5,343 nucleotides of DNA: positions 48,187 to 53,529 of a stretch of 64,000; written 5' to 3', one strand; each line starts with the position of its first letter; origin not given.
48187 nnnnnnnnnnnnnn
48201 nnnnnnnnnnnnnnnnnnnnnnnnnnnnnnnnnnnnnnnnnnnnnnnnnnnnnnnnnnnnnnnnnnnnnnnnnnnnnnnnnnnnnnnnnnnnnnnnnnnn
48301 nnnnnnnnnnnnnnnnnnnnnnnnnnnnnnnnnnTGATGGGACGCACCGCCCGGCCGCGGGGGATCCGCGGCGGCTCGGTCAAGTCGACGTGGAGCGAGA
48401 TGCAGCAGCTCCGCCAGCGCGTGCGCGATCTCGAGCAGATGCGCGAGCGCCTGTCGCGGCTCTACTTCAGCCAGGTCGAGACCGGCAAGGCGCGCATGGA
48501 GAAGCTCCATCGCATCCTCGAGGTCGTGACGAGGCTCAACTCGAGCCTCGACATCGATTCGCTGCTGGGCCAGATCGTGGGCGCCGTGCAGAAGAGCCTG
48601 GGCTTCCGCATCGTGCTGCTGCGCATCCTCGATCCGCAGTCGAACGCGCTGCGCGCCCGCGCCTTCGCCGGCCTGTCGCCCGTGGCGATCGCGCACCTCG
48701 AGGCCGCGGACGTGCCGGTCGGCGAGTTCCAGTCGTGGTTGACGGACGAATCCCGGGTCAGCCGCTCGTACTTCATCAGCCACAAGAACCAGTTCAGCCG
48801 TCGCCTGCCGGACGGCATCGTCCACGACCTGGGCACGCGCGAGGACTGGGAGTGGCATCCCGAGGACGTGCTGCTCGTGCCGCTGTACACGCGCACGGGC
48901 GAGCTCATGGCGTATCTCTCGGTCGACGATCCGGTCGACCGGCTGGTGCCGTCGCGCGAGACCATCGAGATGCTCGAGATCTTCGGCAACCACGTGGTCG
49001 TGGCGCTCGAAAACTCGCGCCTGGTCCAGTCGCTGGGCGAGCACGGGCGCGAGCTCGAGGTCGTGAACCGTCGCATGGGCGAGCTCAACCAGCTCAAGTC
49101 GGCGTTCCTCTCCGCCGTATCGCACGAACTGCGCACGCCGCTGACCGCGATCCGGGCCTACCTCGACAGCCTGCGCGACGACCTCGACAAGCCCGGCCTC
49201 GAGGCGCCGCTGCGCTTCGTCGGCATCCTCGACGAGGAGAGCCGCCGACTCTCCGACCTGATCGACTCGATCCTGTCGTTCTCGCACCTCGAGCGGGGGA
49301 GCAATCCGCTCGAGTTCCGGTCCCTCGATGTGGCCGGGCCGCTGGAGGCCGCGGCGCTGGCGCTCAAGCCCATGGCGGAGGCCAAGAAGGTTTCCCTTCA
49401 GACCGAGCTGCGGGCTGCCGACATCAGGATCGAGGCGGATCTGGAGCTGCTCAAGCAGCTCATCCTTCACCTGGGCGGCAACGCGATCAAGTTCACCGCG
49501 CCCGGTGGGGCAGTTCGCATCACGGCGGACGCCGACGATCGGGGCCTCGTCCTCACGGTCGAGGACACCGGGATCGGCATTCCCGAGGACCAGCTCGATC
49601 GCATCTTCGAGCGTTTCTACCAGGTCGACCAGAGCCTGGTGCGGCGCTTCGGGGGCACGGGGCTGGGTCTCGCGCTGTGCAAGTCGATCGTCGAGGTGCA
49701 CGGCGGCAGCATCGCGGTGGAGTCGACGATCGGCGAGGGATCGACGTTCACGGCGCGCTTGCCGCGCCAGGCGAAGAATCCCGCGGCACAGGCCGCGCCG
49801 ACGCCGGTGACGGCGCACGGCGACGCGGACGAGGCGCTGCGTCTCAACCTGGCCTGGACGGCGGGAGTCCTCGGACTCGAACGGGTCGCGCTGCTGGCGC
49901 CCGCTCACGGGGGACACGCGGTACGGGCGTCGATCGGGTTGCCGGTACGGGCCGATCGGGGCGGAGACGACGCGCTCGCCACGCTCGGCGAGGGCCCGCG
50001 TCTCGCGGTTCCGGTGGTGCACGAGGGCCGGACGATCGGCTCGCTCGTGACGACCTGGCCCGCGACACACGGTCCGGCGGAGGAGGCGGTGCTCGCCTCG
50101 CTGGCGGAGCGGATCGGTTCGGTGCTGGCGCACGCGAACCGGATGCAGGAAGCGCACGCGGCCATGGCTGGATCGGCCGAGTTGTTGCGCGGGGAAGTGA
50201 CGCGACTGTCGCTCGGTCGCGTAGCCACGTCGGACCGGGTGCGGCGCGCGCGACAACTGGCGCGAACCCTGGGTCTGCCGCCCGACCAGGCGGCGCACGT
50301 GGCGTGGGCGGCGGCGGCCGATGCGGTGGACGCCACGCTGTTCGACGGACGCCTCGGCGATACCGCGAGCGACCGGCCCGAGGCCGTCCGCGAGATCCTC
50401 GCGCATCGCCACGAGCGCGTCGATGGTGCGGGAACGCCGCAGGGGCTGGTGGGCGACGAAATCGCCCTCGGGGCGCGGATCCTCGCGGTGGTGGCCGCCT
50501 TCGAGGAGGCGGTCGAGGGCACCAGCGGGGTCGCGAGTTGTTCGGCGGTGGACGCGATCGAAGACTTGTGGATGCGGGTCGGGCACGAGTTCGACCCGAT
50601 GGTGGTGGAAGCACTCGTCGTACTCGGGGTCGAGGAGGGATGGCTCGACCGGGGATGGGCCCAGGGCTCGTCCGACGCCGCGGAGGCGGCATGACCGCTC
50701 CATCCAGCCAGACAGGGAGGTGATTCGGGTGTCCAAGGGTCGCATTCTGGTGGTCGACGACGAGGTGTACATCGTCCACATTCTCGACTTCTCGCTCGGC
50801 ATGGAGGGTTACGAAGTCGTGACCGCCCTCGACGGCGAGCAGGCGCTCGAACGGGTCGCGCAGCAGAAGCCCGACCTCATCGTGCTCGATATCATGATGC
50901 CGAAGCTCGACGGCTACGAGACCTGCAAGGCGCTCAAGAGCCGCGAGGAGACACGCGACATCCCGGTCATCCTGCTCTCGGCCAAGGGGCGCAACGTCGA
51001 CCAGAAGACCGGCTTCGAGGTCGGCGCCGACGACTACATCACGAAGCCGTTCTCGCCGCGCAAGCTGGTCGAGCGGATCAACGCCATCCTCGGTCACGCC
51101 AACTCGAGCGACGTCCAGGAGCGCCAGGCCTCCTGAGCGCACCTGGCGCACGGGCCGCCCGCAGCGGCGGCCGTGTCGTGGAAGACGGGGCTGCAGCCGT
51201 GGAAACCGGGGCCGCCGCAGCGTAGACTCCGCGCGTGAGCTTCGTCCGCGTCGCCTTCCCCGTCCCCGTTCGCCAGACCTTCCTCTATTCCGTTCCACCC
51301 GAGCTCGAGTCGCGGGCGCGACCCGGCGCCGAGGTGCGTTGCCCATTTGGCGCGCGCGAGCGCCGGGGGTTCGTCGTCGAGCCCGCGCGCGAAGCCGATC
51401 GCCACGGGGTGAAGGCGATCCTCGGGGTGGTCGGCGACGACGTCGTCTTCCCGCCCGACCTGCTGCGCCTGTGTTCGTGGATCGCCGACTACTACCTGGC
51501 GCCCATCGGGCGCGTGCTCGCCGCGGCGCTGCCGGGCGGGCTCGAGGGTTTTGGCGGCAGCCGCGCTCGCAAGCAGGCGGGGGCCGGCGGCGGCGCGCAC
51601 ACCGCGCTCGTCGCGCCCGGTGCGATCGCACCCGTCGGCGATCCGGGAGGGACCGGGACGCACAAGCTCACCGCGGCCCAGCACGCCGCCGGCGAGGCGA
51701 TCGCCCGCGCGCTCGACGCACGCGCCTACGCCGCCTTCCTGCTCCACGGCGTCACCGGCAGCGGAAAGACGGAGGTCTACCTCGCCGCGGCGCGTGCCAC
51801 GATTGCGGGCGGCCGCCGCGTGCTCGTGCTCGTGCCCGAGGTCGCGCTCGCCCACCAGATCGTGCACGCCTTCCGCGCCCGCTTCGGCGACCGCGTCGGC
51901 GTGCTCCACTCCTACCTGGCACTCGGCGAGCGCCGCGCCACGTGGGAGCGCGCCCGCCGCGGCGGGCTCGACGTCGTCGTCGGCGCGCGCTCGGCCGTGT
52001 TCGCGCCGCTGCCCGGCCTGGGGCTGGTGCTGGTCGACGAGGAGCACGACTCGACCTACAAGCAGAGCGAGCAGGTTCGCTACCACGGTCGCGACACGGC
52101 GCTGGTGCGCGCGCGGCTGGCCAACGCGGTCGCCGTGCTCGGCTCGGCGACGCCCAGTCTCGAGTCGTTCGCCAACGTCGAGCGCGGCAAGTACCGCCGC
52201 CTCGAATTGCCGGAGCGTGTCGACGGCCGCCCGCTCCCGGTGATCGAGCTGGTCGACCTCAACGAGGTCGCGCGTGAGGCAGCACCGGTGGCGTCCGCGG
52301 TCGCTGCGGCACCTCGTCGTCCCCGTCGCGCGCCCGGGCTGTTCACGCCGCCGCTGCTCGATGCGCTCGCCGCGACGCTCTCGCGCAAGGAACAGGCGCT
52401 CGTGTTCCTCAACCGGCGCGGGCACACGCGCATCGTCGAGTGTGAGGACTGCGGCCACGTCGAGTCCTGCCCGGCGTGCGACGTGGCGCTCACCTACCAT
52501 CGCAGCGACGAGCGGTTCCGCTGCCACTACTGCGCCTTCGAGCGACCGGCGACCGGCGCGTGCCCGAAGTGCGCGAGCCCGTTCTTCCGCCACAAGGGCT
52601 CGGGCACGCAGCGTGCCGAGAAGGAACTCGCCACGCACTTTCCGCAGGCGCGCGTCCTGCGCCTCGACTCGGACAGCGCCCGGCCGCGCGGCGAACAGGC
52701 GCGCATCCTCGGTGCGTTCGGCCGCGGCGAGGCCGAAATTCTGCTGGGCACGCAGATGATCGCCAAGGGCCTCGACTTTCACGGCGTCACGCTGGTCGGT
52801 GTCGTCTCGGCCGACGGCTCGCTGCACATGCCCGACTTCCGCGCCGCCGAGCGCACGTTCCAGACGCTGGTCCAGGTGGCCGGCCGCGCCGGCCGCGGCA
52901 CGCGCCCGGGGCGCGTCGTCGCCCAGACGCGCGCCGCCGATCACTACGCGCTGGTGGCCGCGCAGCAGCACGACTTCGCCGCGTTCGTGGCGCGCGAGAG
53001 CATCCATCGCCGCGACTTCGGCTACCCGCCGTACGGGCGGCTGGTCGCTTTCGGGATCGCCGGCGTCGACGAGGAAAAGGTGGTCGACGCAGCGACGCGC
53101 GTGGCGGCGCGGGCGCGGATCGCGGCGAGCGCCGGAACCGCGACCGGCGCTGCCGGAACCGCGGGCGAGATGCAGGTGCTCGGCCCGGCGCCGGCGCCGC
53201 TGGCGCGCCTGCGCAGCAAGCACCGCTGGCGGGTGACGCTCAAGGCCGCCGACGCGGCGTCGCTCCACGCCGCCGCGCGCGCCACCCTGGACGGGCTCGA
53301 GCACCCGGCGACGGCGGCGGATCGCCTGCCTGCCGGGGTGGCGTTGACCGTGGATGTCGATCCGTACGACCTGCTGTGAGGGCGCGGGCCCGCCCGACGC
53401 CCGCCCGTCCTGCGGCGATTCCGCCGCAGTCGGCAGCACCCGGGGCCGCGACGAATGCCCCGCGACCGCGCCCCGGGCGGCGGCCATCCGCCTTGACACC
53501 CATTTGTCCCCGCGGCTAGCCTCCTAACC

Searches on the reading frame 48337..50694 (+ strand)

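Call 83: search_protein_families(library=pfam, proteins=[window:48337-50694:+], max_evalue=1e-8)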
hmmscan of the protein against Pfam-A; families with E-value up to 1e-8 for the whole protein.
window:48337-50694:+ (785 aa): 3 families
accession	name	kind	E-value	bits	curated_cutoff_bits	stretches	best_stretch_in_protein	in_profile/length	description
PF02518.31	HATPase_c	-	3.5e-31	108.4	26.4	1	368-478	2-110/111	Histidine kinase-, DNA gyrase B-, and HSP90-like ATPase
PF13487.12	HD_5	-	5.9e-17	62.4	27.2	1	680-756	94-170/170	HD domain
PF00512.31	HisKA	-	5.3e-16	58.9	26.9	1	254-321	2-66/66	His Kinase A (phospho-acceptor) domain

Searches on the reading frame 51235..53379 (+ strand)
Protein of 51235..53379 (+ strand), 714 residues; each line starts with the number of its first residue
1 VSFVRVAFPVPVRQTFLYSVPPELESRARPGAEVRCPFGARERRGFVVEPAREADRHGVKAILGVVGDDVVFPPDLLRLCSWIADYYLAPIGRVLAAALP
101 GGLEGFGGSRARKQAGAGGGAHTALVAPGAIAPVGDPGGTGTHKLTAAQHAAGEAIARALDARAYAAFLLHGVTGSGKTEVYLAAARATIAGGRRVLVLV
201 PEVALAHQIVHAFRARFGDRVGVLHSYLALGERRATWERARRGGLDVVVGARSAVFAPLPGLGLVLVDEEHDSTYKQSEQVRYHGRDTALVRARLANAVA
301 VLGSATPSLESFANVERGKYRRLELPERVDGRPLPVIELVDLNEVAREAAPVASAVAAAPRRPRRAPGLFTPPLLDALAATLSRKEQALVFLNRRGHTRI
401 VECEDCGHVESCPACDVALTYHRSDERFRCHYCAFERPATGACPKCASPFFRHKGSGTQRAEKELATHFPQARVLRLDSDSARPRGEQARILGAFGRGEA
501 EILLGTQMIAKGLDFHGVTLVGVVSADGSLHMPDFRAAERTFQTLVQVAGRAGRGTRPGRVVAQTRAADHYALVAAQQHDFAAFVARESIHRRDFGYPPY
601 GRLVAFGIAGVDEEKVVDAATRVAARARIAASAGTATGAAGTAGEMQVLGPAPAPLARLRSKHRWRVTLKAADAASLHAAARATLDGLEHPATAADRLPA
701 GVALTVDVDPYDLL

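Call 14: search_protein_families(library=pfam, proteins=[window:51235-53379:+])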
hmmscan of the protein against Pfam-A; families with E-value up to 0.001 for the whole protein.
window:51235-53379:+ (714 aa): 7 families
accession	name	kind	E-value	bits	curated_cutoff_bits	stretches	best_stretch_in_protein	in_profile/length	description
PF17764.6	PriA_3primeBD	-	2.4e-24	85.5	22.7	1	5-100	1-96/96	3'DNA-binding domain (3'BD)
PF00270.35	DEAD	-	4.8e-17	62.6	26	1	166-311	15-163/167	DEAD/DEAH box helicase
PF18074.6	PriA_C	-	6.4e-16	59.4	26.9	1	599-710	1-95/95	Primosomal protein N C-terminal domain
PF00271.37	Helicase_C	-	8.9e-12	45.7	23.5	1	461-554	28-108/110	Helicase conserved C-terminal domain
PF18319.7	Zn_ribbon_PriA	-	3.2e-11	43.4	26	1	412-438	1-27/27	PriA DNA helicase Cys-rich region (CRR) domain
PF04851.21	ResIII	-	8.3e-11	42.5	22.5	1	143-307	2-162/164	Type III restriction enzyme, res subunit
PF13604.12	AAA_30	-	0.00053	20.2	27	0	145-212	2-65/191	AAA domain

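Call 15: find_related_loci(query=window:51235-53379:+, collection=genome_contigs, flank=10000)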
Query window:51235-53379:+ (714 aa) in genome_contigs; peptide patterns used: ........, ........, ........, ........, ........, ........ (x = any residue, [..] = any of these).
166 stretches matched a pattern; 26 encode a relative of the query (tblastn E <= 1e-3); 26 distinct loci.
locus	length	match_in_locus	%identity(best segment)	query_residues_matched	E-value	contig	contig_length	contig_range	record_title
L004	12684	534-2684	96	1-714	0e+0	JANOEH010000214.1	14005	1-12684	MAG: Candidatus Eisenbacteria bacterium isolate SOY_65_metabat_360 SOY_65_k141_408236, whole genome shotgun sequence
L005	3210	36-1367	88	271-714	0e+0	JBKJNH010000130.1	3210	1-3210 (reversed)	MAG: Candidatus Eisenbacteria bacterium isolate ant_bin.365 S1Ck117_2695276_flag_1_multi_10.0000_len_3210, whole genome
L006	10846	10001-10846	93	1-282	1e-157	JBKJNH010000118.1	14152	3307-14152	MAG: Candidatus Eisenbacteria bacterium isolate ant_bin.365 S1Ck117_2641488_flag_1_multi_9.0000_len_14152, whole genome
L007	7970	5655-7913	40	3-714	2e-155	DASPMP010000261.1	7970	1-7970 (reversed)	MAG TPA_asm: Gemmatimonadaceae bacterium isolate SMAG_U12095 k141_425399, whole genome shotgun sequence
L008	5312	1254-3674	47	3-714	1e-148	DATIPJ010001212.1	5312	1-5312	MAG TPA_asm: Kofleriaceae bacterium isolate SMAG_U15847 k141_1584201, whole genome shotgun sequence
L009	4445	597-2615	39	3-710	3e-146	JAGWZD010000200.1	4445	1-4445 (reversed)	MAG: Bdellovibrionales bacterium isolate REEB505 contig-150_33751, whole genome shotgun sequence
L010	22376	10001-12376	44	18-714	7e-143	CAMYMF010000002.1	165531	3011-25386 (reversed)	MAG: uncultured Nitrospirae bacterium isolate ES_M_CG2-30-53-67_01 genome assembly, contig: scaffold_89, whole genome sh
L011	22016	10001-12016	39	3-710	2e-137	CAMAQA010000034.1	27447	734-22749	MAG: Bacteriovorax stolpii isolate AE-24oct19-148 genome assembly, contig: AE-24oct19-C2290, whole genome shotgun sequen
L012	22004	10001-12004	37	2-711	4e-132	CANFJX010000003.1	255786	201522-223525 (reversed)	MAG: Bacteriovoracaceae bacterium isolate Jr-11may16-290 genome assembly, contig: Jr-11may16-C28, whole genome shotgun s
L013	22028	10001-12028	39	3-710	1e-130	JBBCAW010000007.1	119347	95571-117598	Bdellovibrionota bacterium FG-1 24155C00007.1, whole genome shotgun sequence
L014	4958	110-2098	37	3-713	6e-131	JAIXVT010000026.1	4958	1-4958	MAG: Proteobacteria bacterium isolate D1_MAG_00075 pond_D1_MAG_00075_000000000249, whole genome shotgun sequence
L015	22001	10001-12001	36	3-711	3e-126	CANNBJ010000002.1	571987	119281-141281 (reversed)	MAG: Bdellovibrionales bacterium isolate ZE-Jul18-80 genome assembly, contig: ZE-Jul18-C3-p1, whole genome shotgun seque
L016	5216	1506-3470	32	1-714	9e-124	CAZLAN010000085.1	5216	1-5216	MAG TPA_asm: uncultured Rhodobiaceae bacterium isolate SRP077602_co4_748 genome assembly, contig: NODE_32525_length_5216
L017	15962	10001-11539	42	165-714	1e-118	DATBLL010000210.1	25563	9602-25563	MAG TPA_asm: Alphaproteobacteria bacterium isolate SMAG_U3971 k141_1552479, whole genome shotgun sequence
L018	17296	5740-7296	42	144-710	7e-116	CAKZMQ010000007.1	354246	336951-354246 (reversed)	MAG TPA_asm: uncultured Solirubrobacterales bacterium isolate ERR2094170_bin.5_CONCOCT_v1.1_MAG genome assembly, contig:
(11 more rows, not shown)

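Call 64: search_solved_structures(query=window:51235-53379:+, max_evalue=1e-30, show_alignments=1)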
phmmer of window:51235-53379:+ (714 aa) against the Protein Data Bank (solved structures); distinct sequences matched with E-value up to 1e-30: 5.
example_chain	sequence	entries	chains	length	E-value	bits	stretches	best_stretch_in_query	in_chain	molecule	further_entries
6dcr_A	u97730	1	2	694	1.1e-113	384.1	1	3-685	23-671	Primosomal protein N'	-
4nl4_H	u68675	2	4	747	3.8e-112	379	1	145-685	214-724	Primosome assembly protein PriA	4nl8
6dgd_A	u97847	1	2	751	4e-112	378.9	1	145-685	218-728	Primosomal protein N'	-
8fak_H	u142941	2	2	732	8.4e-112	377.9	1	148-685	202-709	Primosomal protein N'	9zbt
9zbu_H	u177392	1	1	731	1.4e-111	377.1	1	148-685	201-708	Replication restart protein PriA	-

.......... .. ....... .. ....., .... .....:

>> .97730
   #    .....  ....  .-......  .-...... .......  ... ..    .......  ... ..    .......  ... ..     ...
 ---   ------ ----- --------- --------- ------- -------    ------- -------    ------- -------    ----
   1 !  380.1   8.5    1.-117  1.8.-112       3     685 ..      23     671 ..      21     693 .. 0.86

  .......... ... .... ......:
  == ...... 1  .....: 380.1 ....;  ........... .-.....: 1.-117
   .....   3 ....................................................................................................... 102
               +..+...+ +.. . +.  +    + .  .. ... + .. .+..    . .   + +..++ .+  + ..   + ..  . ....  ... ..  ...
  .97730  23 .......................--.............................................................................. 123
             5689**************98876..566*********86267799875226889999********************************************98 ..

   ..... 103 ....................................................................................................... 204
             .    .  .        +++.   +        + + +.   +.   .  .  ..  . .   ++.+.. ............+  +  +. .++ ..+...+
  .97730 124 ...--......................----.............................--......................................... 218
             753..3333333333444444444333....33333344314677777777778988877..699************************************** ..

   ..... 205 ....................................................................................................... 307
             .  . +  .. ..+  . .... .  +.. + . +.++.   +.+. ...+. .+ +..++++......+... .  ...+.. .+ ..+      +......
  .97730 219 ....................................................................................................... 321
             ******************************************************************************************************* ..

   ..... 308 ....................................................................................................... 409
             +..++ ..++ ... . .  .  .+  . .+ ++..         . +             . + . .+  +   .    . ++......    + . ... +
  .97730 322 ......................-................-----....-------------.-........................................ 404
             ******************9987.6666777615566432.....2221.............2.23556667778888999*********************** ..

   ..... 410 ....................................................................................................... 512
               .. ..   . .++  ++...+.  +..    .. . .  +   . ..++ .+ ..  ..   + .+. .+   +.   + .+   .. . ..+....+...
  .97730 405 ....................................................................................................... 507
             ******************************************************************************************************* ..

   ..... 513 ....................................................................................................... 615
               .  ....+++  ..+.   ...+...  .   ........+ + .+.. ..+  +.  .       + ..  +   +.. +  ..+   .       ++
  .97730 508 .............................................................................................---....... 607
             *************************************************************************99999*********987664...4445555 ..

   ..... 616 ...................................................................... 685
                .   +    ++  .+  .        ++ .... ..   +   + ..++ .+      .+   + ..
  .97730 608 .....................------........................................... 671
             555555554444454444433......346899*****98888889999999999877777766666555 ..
